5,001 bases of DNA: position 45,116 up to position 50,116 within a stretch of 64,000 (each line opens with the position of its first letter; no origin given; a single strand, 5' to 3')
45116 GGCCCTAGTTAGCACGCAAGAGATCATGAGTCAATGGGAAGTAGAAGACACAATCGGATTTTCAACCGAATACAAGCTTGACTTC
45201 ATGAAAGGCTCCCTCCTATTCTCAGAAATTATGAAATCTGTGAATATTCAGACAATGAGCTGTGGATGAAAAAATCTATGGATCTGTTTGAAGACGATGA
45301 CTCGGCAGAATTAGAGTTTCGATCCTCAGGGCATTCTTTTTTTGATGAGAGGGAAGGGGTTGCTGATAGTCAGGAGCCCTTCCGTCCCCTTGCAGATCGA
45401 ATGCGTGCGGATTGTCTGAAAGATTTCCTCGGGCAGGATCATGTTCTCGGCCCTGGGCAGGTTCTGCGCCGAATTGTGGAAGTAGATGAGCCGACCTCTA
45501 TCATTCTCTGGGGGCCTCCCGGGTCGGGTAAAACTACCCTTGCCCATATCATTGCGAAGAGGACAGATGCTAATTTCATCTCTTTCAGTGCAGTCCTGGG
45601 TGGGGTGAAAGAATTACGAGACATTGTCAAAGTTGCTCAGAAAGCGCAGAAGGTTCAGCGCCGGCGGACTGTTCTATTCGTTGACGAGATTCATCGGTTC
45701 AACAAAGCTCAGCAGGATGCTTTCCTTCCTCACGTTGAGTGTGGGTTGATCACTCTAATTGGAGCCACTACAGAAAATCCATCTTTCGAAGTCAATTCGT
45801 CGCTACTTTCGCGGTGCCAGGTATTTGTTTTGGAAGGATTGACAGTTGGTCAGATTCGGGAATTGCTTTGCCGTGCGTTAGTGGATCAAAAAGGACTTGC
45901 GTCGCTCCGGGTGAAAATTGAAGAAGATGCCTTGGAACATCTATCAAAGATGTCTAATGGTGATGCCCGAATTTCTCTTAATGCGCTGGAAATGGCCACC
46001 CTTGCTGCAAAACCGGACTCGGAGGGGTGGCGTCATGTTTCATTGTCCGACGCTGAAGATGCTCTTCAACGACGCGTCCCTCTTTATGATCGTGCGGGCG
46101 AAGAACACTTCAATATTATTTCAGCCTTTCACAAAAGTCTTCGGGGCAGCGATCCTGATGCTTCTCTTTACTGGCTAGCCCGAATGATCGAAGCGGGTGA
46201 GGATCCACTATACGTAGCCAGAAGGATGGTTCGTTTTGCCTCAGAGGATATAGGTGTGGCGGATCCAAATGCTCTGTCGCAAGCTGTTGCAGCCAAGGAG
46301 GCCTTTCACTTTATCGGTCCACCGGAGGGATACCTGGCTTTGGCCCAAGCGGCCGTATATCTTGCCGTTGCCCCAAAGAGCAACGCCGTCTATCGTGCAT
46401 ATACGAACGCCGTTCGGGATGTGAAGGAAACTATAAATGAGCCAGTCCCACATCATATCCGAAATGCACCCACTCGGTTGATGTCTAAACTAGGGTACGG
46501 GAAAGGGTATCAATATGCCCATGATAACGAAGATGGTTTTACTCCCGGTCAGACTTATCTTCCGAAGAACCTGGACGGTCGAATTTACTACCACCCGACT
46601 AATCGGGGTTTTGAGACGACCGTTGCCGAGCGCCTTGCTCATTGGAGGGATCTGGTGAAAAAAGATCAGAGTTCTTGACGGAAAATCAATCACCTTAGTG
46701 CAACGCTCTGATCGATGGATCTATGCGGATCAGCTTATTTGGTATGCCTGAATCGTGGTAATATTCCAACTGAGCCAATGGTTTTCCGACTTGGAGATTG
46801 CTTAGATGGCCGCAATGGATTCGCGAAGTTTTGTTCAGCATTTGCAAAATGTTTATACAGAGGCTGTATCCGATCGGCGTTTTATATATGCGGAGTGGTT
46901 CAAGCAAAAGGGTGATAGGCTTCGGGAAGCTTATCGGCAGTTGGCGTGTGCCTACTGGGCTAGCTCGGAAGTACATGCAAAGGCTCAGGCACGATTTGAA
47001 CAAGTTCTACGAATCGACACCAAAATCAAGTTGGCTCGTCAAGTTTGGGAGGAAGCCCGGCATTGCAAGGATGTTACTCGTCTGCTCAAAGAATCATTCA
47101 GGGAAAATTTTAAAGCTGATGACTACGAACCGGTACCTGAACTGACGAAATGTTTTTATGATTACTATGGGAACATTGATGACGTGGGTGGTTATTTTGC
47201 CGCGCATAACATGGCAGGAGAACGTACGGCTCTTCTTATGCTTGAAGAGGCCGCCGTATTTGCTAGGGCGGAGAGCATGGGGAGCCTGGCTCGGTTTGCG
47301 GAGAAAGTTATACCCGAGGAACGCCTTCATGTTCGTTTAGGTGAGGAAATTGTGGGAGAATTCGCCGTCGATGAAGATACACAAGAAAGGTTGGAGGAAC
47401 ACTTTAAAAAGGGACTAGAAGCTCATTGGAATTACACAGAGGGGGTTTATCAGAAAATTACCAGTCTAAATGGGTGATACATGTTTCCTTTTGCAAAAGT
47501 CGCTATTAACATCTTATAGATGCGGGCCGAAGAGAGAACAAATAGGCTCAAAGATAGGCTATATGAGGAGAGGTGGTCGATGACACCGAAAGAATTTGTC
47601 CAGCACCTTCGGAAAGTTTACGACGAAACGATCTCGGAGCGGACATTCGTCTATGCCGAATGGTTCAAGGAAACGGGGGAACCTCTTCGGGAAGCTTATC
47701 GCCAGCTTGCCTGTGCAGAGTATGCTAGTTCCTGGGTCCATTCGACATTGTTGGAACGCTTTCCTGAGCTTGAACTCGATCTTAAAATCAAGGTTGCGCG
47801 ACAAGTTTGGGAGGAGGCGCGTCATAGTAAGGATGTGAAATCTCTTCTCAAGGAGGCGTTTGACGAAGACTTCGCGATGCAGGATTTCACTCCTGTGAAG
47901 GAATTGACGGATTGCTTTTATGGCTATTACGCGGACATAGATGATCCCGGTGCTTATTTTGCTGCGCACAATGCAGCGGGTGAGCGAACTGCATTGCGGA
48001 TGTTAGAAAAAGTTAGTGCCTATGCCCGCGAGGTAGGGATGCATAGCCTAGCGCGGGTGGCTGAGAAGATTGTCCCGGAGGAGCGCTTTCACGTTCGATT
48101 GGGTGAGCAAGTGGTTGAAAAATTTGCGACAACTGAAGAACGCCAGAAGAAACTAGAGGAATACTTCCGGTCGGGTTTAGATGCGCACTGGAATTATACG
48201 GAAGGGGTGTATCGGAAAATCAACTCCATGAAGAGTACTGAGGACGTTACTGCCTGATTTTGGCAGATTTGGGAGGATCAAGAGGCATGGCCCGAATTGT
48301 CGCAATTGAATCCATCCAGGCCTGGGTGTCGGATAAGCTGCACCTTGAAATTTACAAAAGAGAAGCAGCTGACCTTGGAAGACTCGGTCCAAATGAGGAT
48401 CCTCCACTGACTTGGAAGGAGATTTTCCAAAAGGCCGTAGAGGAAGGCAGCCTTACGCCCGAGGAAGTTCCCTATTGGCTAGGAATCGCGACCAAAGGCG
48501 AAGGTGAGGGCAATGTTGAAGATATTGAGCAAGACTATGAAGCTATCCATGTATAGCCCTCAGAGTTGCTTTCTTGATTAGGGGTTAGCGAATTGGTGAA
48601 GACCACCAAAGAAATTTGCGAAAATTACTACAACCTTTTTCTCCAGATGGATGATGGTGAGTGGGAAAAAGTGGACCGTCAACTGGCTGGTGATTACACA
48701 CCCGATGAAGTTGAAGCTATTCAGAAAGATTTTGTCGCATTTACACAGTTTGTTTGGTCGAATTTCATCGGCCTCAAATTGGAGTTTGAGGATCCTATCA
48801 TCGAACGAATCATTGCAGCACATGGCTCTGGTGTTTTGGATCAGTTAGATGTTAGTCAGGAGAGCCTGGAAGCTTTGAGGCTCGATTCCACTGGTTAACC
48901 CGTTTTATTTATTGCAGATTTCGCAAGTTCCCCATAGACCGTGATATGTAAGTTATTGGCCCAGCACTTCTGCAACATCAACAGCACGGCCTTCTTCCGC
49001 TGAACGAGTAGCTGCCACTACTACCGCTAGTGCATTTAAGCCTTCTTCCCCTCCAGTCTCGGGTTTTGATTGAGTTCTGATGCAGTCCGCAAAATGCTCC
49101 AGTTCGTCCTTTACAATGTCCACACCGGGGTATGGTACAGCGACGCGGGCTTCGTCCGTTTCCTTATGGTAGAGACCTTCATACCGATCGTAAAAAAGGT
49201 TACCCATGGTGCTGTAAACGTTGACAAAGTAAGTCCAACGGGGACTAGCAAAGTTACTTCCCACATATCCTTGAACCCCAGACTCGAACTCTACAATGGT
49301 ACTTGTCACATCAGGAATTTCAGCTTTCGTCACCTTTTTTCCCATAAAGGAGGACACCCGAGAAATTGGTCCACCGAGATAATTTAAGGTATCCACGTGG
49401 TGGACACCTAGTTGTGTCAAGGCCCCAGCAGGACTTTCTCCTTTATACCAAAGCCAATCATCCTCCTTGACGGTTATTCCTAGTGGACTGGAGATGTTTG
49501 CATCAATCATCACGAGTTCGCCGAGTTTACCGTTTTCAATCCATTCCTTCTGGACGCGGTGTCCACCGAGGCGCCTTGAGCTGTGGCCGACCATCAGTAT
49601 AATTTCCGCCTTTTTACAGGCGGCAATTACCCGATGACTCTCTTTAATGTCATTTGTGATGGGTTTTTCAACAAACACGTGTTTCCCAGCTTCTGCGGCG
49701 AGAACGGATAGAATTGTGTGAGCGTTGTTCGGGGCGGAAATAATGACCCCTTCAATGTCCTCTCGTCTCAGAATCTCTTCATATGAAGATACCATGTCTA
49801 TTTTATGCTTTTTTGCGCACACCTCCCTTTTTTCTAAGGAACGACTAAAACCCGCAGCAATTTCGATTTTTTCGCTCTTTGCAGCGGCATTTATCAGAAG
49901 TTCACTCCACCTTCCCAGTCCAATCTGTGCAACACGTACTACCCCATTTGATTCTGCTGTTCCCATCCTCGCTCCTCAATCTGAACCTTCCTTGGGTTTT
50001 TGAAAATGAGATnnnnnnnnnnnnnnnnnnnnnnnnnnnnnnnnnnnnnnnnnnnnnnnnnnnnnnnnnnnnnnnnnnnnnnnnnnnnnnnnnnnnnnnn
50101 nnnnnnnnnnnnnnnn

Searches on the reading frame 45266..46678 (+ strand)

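Call 66: search_protein_families(library=pfam, max_evalue=0.000001, proteins=[window:45266-46678:+])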
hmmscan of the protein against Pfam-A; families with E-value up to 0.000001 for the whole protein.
window:45266-46678:+ (470 aa): 4 families
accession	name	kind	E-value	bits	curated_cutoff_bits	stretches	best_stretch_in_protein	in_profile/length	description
PF12002.13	MgsA_C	-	8e-70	234.5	27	1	294-460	1-166/167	MgsA AAA+ ATPase C terminal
PF16193.11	AAA_assoc_2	-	2.2e-26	92.3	34.3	1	214-293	3-81/81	AAA C-terminal domain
PF00004.35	AAA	-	6.5e-16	59.4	21.2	1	79-188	1-127/131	ATPase family associated with various cellular activities (AAA)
PF05496.18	RuvB_N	-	1.6e-13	51.1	27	1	46-163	1-114/159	Holliday junction DNA helicase RuvB P-loop domain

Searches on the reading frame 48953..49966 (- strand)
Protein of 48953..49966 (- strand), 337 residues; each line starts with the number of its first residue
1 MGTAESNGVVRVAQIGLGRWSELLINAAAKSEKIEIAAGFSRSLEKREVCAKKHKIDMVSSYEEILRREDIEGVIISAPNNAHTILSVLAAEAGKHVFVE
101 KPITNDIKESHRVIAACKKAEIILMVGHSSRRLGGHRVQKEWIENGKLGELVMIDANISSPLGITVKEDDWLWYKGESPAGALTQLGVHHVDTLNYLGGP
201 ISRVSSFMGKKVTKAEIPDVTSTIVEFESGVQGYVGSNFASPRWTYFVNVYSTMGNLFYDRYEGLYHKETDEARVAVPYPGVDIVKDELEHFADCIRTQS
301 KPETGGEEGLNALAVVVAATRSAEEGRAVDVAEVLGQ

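Call 67: search_protein_families(library=pfam, max_evalue=0.000001, proteins=[window:48953-49966:-])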
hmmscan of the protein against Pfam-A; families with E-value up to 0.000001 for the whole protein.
window:48953-49966:- (337 aa): 3 families
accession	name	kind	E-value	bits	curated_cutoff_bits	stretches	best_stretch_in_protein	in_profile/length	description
PF01408.29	GFO_IDH_MocA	-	1.3e-21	77.9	24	1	10-128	1-120/120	Oxidoreductase family, NAD-binding Rossmann fold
PF22725.1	GFO_IDH_MocA_C3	-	6.1e-19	68.7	27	1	140-255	5-121/124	GFO/IDH/MocA C-terminal domain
PF02894.22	GFO_IDH_MocA_C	-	3.8e-18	66.5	22.9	1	140-331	1-218/218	Oxidoreductase family, C-terminal alpha/beta domain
